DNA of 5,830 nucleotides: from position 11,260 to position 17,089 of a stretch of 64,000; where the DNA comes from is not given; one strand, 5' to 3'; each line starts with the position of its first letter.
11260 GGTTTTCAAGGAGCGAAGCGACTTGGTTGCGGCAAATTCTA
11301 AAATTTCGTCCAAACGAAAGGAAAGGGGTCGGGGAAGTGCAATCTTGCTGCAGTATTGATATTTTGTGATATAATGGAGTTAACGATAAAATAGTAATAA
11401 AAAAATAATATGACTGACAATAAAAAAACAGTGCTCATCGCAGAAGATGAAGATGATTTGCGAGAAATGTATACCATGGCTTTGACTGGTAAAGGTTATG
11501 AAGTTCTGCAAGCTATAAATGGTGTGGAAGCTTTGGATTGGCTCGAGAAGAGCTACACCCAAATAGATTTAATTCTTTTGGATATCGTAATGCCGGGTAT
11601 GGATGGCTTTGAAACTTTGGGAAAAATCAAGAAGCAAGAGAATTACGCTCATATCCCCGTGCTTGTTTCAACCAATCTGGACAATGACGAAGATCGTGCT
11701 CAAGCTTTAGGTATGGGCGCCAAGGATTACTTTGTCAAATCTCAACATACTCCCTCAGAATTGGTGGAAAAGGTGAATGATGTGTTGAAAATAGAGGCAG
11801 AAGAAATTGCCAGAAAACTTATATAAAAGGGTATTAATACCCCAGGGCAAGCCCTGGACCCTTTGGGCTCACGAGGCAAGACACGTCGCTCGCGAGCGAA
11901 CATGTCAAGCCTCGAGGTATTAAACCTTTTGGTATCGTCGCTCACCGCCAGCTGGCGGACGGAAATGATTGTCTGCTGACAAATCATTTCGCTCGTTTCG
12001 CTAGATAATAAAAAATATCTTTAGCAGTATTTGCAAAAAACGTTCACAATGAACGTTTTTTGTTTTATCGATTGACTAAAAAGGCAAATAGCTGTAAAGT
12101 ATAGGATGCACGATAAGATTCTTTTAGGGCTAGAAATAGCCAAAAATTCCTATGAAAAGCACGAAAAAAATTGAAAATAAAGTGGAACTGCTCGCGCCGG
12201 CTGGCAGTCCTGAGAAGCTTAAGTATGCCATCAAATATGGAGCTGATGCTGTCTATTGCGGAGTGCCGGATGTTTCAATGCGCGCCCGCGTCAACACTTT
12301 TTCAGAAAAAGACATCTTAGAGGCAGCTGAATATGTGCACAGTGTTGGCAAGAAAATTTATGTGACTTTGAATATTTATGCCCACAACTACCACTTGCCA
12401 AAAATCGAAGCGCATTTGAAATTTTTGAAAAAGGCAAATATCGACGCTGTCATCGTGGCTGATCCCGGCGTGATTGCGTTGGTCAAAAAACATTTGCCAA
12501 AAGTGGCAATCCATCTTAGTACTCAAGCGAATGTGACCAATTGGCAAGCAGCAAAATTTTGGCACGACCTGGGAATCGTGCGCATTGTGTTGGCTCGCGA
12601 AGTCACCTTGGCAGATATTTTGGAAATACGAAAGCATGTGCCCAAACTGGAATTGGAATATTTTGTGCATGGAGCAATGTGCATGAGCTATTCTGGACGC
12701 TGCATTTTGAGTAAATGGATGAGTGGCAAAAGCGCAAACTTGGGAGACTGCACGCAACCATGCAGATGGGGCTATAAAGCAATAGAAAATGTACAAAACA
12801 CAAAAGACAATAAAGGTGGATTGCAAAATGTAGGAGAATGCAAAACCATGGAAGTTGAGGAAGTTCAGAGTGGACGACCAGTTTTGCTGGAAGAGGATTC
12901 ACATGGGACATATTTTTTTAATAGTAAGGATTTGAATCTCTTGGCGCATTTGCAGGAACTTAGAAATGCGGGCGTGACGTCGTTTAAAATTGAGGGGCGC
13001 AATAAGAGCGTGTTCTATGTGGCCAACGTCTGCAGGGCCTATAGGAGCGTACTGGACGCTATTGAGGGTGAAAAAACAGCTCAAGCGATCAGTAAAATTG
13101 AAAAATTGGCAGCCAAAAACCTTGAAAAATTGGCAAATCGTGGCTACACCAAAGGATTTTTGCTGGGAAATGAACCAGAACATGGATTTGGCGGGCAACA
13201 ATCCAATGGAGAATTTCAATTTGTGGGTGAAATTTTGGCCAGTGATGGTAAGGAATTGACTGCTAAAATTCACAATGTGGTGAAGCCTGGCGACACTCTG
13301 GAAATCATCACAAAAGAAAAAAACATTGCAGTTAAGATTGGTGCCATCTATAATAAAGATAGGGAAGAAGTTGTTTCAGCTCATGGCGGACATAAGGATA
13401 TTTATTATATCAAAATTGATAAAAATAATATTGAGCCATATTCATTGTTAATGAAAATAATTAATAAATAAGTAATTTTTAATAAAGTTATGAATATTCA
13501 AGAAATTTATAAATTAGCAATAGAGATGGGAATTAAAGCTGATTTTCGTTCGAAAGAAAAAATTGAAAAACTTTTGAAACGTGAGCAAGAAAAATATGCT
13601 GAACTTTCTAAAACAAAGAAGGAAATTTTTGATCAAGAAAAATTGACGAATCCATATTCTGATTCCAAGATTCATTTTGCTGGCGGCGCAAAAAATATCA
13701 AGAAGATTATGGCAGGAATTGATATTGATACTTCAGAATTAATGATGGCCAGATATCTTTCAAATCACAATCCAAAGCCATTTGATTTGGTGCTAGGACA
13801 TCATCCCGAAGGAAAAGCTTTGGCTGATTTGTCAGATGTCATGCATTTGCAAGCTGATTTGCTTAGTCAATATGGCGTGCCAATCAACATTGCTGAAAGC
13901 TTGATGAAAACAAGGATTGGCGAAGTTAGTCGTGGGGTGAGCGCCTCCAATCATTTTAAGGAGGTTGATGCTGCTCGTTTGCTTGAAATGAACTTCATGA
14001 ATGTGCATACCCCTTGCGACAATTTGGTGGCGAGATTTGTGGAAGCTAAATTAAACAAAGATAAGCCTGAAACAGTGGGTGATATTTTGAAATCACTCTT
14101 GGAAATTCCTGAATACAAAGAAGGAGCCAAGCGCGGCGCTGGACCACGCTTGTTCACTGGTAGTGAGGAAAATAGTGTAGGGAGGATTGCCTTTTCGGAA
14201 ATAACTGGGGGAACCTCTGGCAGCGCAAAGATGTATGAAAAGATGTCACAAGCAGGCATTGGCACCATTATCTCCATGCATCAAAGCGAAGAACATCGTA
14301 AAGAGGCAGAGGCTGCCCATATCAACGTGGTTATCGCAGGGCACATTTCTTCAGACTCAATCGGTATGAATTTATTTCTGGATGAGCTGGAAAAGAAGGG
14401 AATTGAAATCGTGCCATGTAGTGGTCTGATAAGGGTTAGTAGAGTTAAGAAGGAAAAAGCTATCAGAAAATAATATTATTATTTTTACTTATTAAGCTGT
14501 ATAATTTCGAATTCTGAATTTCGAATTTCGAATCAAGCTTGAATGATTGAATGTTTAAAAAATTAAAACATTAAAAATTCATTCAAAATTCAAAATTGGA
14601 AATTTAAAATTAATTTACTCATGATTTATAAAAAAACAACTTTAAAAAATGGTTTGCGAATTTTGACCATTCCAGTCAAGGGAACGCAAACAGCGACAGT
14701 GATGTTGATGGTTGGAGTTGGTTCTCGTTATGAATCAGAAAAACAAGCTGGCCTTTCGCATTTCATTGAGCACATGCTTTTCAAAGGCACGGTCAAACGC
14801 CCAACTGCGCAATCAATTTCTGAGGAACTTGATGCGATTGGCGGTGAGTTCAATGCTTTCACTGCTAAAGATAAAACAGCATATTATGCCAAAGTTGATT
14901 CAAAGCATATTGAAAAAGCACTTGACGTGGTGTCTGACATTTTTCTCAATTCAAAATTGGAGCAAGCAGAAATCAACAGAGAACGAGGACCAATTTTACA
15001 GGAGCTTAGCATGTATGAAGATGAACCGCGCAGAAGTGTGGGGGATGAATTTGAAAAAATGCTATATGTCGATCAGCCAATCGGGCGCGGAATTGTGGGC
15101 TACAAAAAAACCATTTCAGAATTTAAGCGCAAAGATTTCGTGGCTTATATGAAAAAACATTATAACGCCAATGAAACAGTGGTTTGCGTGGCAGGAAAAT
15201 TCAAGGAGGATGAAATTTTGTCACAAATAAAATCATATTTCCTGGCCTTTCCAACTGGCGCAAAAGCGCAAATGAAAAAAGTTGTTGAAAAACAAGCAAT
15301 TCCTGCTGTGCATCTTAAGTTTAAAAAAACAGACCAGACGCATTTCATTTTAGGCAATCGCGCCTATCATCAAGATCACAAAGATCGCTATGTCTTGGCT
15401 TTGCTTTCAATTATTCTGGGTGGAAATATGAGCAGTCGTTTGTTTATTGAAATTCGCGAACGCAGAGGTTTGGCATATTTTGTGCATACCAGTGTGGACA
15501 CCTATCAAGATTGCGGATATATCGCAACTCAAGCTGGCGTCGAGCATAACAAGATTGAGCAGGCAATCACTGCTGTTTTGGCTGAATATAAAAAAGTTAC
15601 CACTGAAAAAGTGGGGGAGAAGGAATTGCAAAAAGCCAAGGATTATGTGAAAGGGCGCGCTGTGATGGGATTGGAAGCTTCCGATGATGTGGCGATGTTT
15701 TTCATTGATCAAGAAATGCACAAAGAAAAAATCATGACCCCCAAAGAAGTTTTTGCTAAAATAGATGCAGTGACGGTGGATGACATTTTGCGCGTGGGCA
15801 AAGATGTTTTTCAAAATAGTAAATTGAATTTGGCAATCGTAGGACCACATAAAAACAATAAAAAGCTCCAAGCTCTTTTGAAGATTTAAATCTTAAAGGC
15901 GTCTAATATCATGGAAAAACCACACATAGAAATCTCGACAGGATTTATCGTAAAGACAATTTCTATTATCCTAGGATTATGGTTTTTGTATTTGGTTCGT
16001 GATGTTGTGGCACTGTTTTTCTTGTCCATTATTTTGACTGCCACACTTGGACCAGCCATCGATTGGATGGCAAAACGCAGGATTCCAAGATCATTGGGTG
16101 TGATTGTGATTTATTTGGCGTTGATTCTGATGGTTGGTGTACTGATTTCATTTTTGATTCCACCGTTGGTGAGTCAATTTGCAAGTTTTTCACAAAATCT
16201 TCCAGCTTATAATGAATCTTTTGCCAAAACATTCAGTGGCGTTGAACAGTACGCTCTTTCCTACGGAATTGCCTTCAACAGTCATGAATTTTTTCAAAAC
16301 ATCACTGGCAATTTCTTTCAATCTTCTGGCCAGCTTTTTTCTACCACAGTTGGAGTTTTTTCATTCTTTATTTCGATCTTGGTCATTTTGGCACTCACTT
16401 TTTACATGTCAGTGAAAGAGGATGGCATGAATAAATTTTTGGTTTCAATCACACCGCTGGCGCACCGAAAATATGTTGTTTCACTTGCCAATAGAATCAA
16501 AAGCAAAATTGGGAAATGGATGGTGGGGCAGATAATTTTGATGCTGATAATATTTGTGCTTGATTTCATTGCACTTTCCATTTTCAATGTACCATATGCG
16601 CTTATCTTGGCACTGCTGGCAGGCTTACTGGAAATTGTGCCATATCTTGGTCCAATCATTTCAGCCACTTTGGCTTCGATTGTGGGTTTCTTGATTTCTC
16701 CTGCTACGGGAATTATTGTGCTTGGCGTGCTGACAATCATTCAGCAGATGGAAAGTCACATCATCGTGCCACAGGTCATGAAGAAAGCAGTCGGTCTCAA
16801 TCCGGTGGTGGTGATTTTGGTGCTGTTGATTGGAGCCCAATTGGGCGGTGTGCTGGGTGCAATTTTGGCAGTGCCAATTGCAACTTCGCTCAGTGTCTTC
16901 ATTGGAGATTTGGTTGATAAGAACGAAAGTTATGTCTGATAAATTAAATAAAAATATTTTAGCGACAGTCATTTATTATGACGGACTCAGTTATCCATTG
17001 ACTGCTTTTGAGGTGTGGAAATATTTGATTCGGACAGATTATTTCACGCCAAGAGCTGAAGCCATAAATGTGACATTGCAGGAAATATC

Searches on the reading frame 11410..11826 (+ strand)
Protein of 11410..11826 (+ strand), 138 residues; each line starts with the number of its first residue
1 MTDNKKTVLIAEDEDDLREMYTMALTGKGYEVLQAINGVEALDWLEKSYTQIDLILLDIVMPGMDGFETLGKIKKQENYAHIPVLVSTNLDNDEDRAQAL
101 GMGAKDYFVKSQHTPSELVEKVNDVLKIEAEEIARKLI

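Call 11: search_protein_families(library=ncbifam, proteins=[window:11410-11826:+], max_evalue=0.00001)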
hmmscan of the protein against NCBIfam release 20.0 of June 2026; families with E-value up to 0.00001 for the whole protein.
window:11410-11826:+ (138 aa): 89 families (the best 25 are shown)
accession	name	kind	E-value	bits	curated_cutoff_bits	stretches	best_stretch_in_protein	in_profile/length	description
NF007135.0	PRK09581.1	equivalog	1.2e-24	86.9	474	1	7-111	4-106/457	PleD family two-component system response regulator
NF012227.0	AdeR_RR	equivalog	4.1e-23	82.1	340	1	4-128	10-128/239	efflux system response regulator transcription factor AdeR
NF033120.0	vanR_FM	exception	9.4e-23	81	460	1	6-127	4-119/231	vancomycin resistance response regulator transcription factor, VanR-F/VanR-M family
TIGR02154.1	PhoB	equivalog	1.8e-22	79.8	296.2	1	5-134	2-128/226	phosphate regulon transcriptional regulator PhoB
NF045944.1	ResRegRpaBCyano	equivalog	4.8e-22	78.5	330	1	9-128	1-114/229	response regulator transcription factor RpaB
NF053854.1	RespRegPhoBBctds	equivalog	3.4e-21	75.7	270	1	8-131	1-120/225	two-component system response regulator PhoB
NF033117.2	vanR_ACDEGLN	exception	9.6e-20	71.1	350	1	8-126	1-113/226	VanR-ABDEGLN family response regulator transcription factor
NF046020.1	HisKinCckABruc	equivalog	8.5e-19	66.9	1000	1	5-126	749-867/868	cell cycle histidine kinase CckA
NF041734.1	resp_reg_RppA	equivalog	1.3e-18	67.2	250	1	8-122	3-114/229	two-component system response regulator RppA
TIGR01387.1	cztR_silR_copR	subfamily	1.5e-18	67.3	279.2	1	8-129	1-117/218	heavy metal response regulator transcription factor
NF007969.0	PRK10693.1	equivalog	1.6e-18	66.9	329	1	5-126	7-124/337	two-component system response regulator RssB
NF040534.1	resp_reg_YycF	equivalog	3e-18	65.9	340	1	6-129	1-118/231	response regulator YycF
NF008469.0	PRK11361.1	equivalog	4.3e-18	65.2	714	1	5-112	4-107/461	acetoacetate metabolism transcriptional regulator AtoC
NF007005.1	PRK09468.1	equivalog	5.4e-18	65.3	331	1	4-133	2-126/237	osmolarity response regulator transcription factor OmpR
NF052313.1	T9SS_RR_PorX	equivalog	1.3e-17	63.7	300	1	7-112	2-103/513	T9SS response regulator signal transducer PorX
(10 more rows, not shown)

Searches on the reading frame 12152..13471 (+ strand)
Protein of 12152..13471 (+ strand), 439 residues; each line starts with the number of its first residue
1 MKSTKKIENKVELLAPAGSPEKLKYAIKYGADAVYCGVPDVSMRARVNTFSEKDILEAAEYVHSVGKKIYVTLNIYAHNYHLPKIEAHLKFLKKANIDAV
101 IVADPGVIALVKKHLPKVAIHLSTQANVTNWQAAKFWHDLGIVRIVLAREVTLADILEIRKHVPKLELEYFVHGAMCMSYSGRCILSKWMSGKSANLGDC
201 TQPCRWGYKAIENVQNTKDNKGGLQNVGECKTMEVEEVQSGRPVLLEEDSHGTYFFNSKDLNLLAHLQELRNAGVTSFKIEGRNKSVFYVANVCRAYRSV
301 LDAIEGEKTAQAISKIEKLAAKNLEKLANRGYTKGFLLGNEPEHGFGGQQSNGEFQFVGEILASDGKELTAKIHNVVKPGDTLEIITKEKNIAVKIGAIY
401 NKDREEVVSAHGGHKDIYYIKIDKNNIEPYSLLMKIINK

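Call 11: search_protein_families(library=ncbifam, proteins=[window:12152-13471:+], max_evalue=0.00001)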
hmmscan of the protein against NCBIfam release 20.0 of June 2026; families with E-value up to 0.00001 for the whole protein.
window:12152-13471:+ (439 aa): 4 families
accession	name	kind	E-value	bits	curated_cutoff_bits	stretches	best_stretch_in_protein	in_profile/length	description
NF011996.0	PRK15452.1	equivalog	2.3e-115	386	534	1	9-437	3-443/449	prephenate-dependent tRNA uridine(34) hydroxylase TrhP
NF047963.1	quinone_UbiU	equivalog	5.8e-60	203.2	440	1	11-315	1-306/331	ubiquinone anaerobic biosynthesis protein UbiU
NF047965.1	quinone_UbiV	equivalog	1.2e-14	54.6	275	1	46-188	40-177/292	ubiquinone anaerobic biosynthesis protein UbiV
NF011991.0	PRK15447.1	equivalog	1.7e-13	50.6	283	1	46-189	41-184/302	U32 family peptidase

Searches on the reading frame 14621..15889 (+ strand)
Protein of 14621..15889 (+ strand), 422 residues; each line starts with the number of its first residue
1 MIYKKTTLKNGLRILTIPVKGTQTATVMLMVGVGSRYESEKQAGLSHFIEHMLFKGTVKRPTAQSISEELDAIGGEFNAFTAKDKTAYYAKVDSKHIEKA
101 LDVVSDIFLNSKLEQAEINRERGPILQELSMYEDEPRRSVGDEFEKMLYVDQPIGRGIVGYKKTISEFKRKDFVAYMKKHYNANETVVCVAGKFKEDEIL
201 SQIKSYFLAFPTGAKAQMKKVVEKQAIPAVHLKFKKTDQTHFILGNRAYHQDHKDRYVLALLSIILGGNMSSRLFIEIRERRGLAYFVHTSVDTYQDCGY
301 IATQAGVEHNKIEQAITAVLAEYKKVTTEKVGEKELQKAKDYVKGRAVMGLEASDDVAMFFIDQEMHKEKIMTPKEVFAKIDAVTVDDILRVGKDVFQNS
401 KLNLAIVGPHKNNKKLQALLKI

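Call 11: search_protein_families(library=ncbifam, proteins=[window:14621-15889:+], max_evalue=0.00001)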
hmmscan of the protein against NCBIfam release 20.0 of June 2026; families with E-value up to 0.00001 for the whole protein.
window:14621-15889:+ (422 aa): 4 families
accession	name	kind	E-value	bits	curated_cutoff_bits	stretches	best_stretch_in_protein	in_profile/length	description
NF047422.1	YfmF_fam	equivalog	1.7e-36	126.1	285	1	13-396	4-401/412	EF-P 5-aminopentanol modification-associated protein YfmF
NF047421.1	YfmH_fam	equivalog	1.5e-26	93.6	250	1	5-409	12-423/425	EF-P 5-aminopentanol modification-associated protein YfmH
NF011681.0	PRK15101.1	equivalog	3.6e-26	91.5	765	1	2-185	43-230/961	pitrilysin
TIGR02110.1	PQQ_syn_pqqF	equivalog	1.1e-15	57.5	320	1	5-287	2-284/697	pyrroloquinoline quinone biosynthesis protein PqqF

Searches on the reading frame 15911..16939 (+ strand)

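Call 11: search_protein_families(library=ncbifam, proteins=[window:15911-16939:+], max_evalue=0.00001)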
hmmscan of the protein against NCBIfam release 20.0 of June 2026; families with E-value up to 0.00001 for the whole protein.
window:15911-16939:+ (342 aa): 3 families
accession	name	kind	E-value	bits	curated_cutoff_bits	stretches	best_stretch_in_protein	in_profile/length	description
NF045801.1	efflux_ABUW_0982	equivalog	6.5e-28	97.8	675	1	12-334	10-343/392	chloramphenicol efflux transporter CxpE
TIGR02872.1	spore_ytvI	equivalog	6.8e-26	91.5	198.15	1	17-323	6-328/341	sporulation integral membrane protein YtvI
NF008930.0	PRK12287.1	subfamily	7.3e-17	62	318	1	25-325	26-319/344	AI-2E family transporter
